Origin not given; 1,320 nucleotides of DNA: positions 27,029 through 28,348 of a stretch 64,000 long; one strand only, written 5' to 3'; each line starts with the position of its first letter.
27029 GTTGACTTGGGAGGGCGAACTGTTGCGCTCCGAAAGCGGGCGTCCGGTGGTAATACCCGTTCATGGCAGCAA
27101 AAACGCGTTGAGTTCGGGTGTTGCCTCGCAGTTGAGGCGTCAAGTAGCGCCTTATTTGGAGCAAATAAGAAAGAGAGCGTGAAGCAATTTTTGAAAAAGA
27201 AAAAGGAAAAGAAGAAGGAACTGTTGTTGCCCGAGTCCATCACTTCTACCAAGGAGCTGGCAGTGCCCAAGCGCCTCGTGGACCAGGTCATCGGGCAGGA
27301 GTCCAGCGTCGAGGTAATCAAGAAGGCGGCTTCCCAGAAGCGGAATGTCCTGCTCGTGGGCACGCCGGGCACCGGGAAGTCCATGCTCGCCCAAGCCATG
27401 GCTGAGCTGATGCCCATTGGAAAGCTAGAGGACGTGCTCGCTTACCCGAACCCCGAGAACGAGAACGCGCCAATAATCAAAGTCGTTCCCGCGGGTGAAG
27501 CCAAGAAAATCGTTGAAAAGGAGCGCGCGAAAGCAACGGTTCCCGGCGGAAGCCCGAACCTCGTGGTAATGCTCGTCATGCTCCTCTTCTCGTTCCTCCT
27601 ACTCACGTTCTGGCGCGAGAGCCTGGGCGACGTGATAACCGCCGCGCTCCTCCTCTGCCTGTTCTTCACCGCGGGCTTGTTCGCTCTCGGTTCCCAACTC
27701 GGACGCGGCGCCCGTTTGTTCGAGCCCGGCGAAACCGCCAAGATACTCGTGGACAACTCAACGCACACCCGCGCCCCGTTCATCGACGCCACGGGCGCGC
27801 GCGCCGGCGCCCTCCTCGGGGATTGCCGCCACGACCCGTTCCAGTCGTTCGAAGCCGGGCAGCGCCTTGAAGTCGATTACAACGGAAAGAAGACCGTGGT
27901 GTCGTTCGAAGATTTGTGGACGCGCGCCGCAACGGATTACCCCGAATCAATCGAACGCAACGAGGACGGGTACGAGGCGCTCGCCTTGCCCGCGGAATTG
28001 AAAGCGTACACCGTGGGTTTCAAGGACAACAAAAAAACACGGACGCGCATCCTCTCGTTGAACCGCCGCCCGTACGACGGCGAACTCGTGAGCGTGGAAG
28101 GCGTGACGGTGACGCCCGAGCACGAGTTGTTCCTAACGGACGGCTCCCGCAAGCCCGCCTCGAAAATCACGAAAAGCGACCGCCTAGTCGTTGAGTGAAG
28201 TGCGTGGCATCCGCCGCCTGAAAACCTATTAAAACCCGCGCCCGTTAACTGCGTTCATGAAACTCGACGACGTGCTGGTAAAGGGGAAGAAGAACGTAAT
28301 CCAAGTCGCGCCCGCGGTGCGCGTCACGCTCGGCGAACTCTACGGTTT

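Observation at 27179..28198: LonB gene broken exactly inside an intein: N-terminal splicing blocks present, C-terminal half and protease domain missing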

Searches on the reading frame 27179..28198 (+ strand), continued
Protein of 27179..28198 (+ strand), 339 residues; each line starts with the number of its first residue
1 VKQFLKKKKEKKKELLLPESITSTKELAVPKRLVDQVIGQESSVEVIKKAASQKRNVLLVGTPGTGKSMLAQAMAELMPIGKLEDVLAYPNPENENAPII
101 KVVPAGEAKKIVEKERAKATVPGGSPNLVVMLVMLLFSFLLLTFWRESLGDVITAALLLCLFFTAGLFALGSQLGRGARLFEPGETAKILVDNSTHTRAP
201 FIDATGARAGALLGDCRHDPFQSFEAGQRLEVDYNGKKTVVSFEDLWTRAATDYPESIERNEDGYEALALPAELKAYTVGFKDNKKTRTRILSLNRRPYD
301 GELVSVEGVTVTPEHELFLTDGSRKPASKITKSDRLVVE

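Call 23: list_cluster_members(proteins=[P0001, P0066, P0003])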
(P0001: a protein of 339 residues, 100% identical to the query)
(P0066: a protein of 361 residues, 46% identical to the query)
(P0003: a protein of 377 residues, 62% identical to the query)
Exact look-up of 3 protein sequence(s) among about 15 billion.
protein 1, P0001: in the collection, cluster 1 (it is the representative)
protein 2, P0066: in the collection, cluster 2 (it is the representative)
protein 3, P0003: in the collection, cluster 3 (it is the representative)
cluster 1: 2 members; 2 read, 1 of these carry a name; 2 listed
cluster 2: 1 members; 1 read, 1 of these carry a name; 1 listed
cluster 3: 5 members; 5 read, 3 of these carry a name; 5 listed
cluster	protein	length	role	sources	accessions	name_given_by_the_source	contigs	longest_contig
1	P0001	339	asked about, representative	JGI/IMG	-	-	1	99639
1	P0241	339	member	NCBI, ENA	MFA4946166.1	MAG: ATP-binding protein [Candidatus Micrarchaeia archaeon]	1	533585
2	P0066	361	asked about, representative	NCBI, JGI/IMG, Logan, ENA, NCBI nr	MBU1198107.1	ATP-binding protein [Candidatus Micrarchaeota archaeon]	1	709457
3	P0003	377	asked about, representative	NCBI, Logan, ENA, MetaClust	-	\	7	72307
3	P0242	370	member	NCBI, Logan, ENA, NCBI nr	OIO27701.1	hypothetical protein AUJ16_02800 [Candidatus Micrarchaeota archaeon CG1_02_60_51] | MAG: hypothetical protein AUJ16_02800 [Candidatus Micrarchaeota archaeon CG1_02_60_51]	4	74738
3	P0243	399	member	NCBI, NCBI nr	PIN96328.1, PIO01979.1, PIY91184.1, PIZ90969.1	hypothetical protein COX86_02250 [Candidatus Micrarchaeota archaeon ... | MAG: hypothetical protein COU39_01955 [Candidatus Micrarchaeota archaeon ...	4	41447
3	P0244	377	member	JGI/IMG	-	-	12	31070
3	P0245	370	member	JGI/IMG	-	-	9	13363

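Call 27: find_encoding_contigs(protein=P0006, flank=4000, max_places=3)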
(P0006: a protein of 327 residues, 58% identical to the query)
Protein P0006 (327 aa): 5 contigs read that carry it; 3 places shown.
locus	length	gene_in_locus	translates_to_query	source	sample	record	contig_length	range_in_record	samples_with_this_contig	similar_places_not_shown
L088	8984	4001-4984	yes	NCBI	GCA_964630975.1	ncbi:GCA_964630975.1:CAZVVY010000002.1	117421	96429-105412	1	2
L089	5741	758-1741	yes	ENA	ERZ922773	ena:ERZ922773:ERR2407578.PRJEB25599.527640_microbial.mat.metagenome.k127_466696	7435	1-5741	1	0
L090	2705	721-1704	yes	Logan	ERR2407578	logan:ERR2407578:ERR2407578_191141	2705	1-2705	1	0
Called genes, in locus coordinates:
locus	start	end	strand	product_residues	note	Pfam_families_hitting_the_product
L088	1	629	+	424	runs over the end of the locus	PF13662:Toprim_4 (weak)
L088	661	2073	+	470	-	PF00493:MCM (faint), PF01078:Mg_chelatase, PF05496:RuvB_N (faint), PF00158:Sigma54_activat (faint), PF00004:AAA (faint), PF07728:AAA_5 (faint)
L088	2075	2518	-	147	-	-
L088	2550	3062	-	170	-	-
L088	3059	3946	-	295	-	PF23023:Anti-Pycsar_Apyc1 (weak), PF00753:Lactamase_B (weak), PF12706:Lactamase_B_2, PF13691:Lactamase_B_4 (weak), PF12706:Lactamase_B_2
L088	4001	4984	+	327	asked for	PF20030:bpMoxR (weak), PF01078:Mg_chelatase, PF07728:AAA_5 (faint)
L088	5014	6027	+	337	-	PF00962:A_deaminase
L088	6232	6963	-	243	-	PF09754:PAC2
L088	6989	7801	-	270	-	PF00482:T2SSF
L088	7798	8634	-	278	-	PF00482:T2SSF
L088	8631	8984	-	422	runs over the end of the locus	PF00437:T2SSE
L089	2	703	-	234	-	?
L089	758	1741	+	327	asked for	PF20030:bpMoxR (weak), PF01078:Mg_chelatase, PF07728:AAA_5 (faint)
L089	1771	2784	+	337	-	PF00962:A_deaminase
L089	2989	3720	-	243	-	PF09754:PAC2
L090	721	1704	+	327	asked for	PF20030:bpMoxR (weak), PF01078:Mg_chelatase, PF07728:AAA_5 (faint)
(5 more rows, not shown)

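Call 32: search_protein_families(library=pfam, proteins=[L029:9989-13453:+, L013:11270-12349:+, L012:2626-4734:+, L011:11255-12247:+], max_evalue=0.01)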
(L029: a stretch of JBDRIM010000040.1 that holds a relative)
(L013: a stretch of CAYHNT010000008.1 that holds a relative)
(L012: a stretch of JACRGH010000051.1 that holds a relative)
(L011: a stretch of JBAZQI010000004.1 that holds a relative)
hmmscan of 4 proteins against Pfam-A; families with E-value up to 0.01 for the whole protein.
L029:9989-13453:+ (1155 aa): 23 families
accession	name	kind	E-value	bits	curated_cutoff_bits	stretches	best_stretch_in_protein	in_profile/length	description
PF05362.19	Lon_C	-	8.5e-28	97.8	21.1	1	938-1138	8-204/205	Lon protease (S16) C-terminal proteolytic domain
PF00158.32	Sigma54_activat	-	2e-13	50.8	20.2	2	752-797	85-130/168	Sigma-54 interaction domain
PF07728.20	AAA_5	-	2.3e-13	50.8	22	2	38-69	1-32/139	AAA domain (dynein-related subfamily)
PF01078.27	Mg_chelatase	-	2.5e-12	47.1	20.3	1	17-67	3-53/207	Magnesium chelatase, subunit ChlI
PF20436.4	LonB_AAA-LID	-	4.6e-08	33.4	22.4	1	873-930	1-58/65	Archaeal LonB, AAA+ ATPase LID domain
PF00493.29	MCM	-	8.1e-08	32.1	23.3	1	749-787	110-148/224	MCM P-loop domain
PF00004.35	AAA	-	1.1e-07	32.8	21.2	1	39-60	1-22/131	ATPase family associated with various cellular activities (AAA)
PF14532.12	Sigma54_activ_2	-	8.5e-07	29.7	25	1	29-62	14-47/138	Sigma-54 interaction domain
PF13541.12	ChlI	-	1e-06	29.1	27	1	1005-1107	20-121/121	Subunit ChlI of Mg-chelatase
PF20030.5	bpMoxR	-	2.8e-06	27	27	1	13-69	8-64/205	MoxR domain in the MoxR-vWA-beta-propeller ternary systems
PF05496.18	RuvB_N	-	3.5e-05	24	27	0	16-62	6-59/159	Holliday junction DNA helicase RuvB P-loop domain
PF13401.12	AAA_22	-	6.8e-05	23.6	27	1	35-76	4-33/130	AAA domain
PF08298.17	AAA_PrkA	-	7.7e-05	22.3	25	0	29-64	78-113/358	PrkA AAA domain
PF13245.12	AAA_19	-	8.6e-05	23.2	25.1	0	31-65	6-40/134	AAA domain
PF12775.13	AAA_7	-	9.5e-05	22.4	25.8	1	28-66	25-63/181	P-loop containing dynein motor region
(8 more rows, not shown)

L013:11270-12349:+ (360 aa): 0 families

L012:2626-4734:+ (703 aa): 13 families
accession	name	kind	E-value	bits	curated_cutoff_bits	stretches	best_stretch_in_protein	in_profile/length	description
PF01078.27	Mg_chelatase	-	1.4e-09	38.1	20.3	1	49-101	3-55/207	Magnesium chelatase, subunit ChlI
PF20030.5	bpMoxR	-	4.5e-05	23.1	27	1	47-131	10-94/205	MoxR domain in the MoxR-vWA-beta-propeller ternary systems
PF14890.11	Intein_splicing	-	5.4e-05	23.5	35.8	1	293-404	37-123/155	Intein splicing domain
PF13238.12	AAA_18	-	0.00029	21.7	29.4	1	71-133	1-59/128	AAA domain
PF07728.20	AAA_5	-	0.00031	21.2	22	1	70-97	1-29/139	AAA domain (dynein-related subfamily)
PF12775.13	AAA_7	-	0.00043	20.3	25.8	1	59-93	24-58/181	P-loop containing dynein motor region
PF00158.32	Sigma54_activat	-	0.00057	20.1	20.2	1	55-90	9-44/168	Sigma-54 interaction domain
PF00004.35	AAA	-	0.00094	20.1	21.2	0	71-96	1-26/131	ATPase family associated with various cellular activities (AAA)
PF01057.23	Parvo_NS1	-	0.0024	17.4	20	0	59-95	104-140/271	Parvovirus non-structural protein NS1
PF01580.24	FtsK_SpoIIIE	-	0.004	17.1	24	0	35-88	10-59/221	FtsK/SpoIIIE family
PF13401.12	AAA_22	-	0.0043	17.8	27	0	67-112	4-47/130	AAA domain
PF14532.12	Sigma54_activ_2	-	0.0053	17.4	25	0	61-90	14-43/138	Sigma-54 interaction domain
PF13191.12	AAA_16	-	0.0092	16.9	32.6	0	62-91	17-47/167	AAA ATPase domain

L011:11255-12247:+ (331 aa): 0 families

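Call 44: find_encoding_contigs(protein=P0241, flank=10000, max_places=2)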
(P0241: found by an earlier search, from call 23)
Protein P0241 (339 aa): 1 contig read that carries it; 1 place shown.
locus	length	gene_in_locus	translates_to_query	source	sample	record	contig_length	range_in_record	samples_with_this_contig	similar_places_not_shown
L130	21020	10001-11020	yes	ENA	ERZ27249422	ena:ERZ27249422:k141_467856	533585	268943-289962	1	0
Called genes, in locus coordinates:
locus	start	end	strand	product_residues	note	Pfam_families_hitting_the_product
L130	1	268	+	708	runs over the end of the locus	PF00403:HMA, PF00122:E1-E2_ATPase, PF00702:Hydrolase, PF12710:HAD (weak)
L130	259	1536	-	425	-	PF01336:tRNA_anti-codon, PF00152:tRNA-synt_2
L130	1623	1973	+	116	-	PF01981:PTH2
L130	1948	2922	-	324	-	-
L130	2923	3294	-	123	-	PF01870:Hjc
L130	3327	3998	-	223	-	-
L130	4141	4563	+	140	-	PF00571:CBS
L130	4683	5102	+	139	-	-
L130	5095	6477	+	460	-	PF13662:Toprim_4, PF13155:Toprim_2 (weak)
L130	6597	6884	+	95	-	-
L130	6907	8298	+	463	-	PF00158:Sigma54_activat (faint), PF00493:MCM (faint), PF01078:Mg_chelatase, PF05496:RuvB_N (faint), PF00004:AAA (faint), PF07728:AAA_5 (faint)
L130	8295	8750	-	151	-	-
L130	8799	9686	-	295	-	PF23023:Anti-Pycsar_Apyc1 (weak), PF00753:Lactamase_B, PF12706:Lactamase_B_2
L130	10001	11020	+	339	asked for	PF01078:Mg_chelatase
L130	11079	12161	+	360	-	PF02906:Fe_hyd_lg_C, PF02256:Fe_hyd_SSU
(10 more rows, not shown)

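Call 56: search_solved_structures(query=A4, max_evalue=1, show_alignments=0)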
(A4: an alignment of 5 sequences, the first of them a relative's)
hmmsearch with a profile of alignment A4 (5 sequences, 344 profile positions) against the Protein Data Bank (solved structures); distinct sequences matched with E-value up to 1: 0.

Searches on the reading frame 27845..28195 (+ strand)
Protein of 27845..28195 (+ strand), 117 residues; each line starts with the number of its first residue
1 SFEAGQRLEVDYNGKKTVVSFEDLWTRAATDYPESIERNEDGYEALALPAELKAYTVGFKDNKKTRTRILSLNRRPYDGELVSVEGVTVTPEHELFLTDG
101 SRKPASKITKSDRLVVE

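Call 65: search_protein_representatives(protein=window:27845-28195:+)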
Query: 117 residues. Proteins with E-value up to 0.001 (for the whole library): 22; up to 1e-10: 10; up to 1e-30: 0. The best 22 are listed.
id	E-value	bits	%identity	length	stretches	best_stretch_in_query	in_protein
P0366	2.1e-24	101.8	50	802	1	6-115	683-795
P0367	1.5e-19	86.2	44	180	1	13-115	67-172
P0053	2.0e-18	82.6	46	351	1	10-115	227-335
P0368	1.8e-17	79.5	43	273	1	10-116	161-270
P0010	1.5e-16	76.5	48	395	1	17-115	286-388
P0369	3.5e-15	72.1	42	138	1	20-115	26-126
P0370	6.7e-13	64.8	38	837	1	12-108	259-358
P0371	2.6e-12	62.9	40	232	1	20-115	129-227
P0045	5.4e-12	61.9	43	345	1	10-104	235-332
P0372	4.6e-11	58.9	40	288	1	17-116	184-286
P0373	1.6e-10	57.1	46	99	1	33-114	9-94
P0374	2.5e-10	56.5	38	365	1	12-113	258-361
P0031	2.0e-09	53.6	37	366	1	17-112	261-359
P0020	3.0e-09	53.1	39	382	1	18-113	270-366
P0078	3.0e-09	53.0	38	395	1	8-114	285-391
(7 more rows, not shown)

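Call 73: predict_structure(alignment_id=A5)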
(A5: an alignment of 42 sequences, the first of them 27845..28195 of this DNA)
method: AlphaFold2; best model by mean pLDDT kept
length: 117 residues; sequences in the alignment: 42
mean_pLDDT: 90.3   pTM: 0.68
mean pLDDT of the five models: 90.3, 90.2, 90.0, 89.5, 88.1
residues with pLDDT >= 90: 87; 70-90: 23; 50-70: 6; < 50: 1
segments of 3 or more residues with pLDDT < 50: none
pLDDT, mean of each block of 10 residues (from residue 1): 74 91 94 96 94 93 94 90 88 92 93 81
secondary structure, 60 per line:
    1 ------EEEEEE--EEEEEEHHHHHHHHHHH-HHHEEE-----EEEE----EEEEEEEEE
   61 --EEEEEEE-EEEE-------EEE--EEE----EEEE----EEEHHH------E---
elements in order: E7-12 E15-20 H21-31 E36-38 E44-47 E52-60 E63-69 E71-74 E82-84 E87-89 E94-97 E102-104

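Call 75: fold_search(model_id=the predicted structure, library=pdb)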
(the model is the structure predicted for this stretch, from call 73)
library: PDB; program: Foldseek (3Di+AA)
matches with E <= 10: 419; with E <= 0.001: 2
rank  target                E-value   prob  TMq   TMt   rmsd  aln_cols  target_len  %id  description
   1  4e2t_B                5.6e-04  1.00  0.49  0.37   6.2       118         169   19  Crystal Structures of RadA intein from Pyrococcus horikoshii (released 2012-05-16)
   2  2cw7                  5.9e-04  1.00  0.52  0.16   5.8       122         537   19  Crystal structure of intein homing endonuclease II (released 2006-04-18)
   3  5o9j_B                1.3e-03  1.00  0.62  0.43   3.5       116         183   21  Crystal structure of transcription factor IIB Mja mini-intein (released 2017-11-01)
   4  4e2t_A                1.5e-03  1.00  0.49  0.36   6.3       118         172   19  Crystal Structures of RadA intein from Pyrococcus horikoshii (released 2012-05-16)
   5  4e2u                  1.8e-03  1.00  0.44  0.33   5.9       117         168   20  Crystal Structures of RadAmin intein from Pyrococcus horikoshii (released 2012-05-16)
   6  5o9i_B                4.2e-03  1.00  0.50  0.36   5.7       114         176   14  Crystal structure of transcription factor IIB Mvu mini-intein (released 2017-11-01)
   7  2lqm_MODEL_1_A        4.2e-03  1.00  0.48  0.35   6.5       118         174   20  Solution Structures of RadA intein from Pyrococcus horikoshii (released 2012-05-16)
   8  5oxz_A                8.3e-03  1.00  0.39  0.47   4.7        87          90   18  Crystal Structure of NeqN/NeqC complex from Nanoarcheaum equitans at 1.2A (released 2018-10-10)
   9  1dq3                  2.1e-02  1.00  0.45  0.16   5.7       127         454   11  CRYSTAL STRUCTURE OF AN ARCHAEAL INTEIN-ENCODED HOMING ENDONUCLEASE PI-PFUI (released 2000-07-05)
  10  2jmz_MODEL_1_A        2.5e-02  1.00  0.51  0.36   8.2       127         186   15  Solution structure of a KlbA intein precursor from Methanococcus jannaschii (released 2007-07-10)
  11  5oxx_A                2.7e-02  0.99  0.37  0.49   4.9        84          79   15  Crystal structure of NeqN/NeqC complex from Nanoarcheaum equitans at 1.7A (released 2018-10-10)
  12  7qss                  1.2e-01  0.95  0.45  0.17   5.9       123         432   17  Crystal structure of homing endonuclease-associated TliVMA intein (C1A) (released 2022-03-30)
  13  6vgv                  4.5e-01  0.35  0.31  0.26  10.2       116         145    9  Crystal structure of VidaL intein (released 2020-05-27)
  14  5gan_3                6.6e-01  0.18  0.17  0.22  10.0        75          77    8  The overall structure of the yeast spliceosomal U4/U6.U5 tri-snRNP at 3.7 Angstrom (released 2016-01-27)
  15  6ybq_I                6.6e-01  0.08  0.14  0.09  14.4        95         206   10  Engineered glycolyl-CoA carboxylase (quintuple mutant) with bound CoA (released 2020-10-28)
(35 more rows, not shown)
